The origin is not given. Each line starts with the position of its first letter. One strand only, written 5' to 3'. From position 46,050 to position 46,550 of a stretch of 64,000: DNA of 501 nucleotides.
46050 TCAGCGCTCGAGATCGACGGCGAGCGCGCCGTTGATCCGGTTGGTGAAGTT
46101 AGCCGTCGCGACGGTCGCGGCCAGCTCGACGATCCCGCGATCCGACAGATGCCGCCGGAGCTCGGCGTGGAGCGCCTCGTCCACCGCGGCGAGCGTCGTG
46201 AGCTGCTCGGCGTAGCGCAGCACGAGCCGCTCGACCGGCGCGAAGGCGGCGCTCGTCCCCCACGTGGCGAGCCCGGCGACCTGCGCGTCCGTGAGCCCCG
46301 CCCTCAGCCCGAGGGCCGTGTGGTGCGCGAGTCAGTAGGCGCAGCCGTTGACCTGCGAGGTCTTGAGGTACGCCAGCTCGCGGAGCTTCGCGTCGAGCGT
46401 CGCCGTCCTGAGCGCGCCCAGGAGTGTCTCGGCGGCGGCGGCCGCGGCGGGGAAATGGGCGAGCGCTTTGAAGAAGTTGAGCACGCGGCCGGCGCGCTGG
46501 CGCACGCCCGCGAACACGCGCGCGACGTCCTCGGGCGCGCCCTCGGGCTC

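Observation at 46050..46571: AhpD/CMD-family gene with an in-frame TGA at the invariant redox cysteine: candidate selenoprotein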

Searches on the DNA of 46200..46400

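Call 60: search_rna_families(source=window, start=46200, end=46400, threshold=evalue, max_evalue=10)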
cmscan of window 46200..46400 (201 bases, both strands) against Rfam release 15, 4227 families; matches with E-value up to 10: 2.
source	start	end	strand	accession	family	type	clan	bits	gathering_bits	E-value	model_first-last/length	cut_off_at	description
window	46286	46368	+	RF02136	HTT-AS1_3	Gene; lncRNA;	-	11.4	70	5.3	1-60/60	no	HTT antisense RNA 1 conserved region 3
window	46200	46230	+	RF00784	mir-486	Gene; miRNA;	-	11.3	69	6.9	38-68/68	5'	mir-486 microRNA precursor family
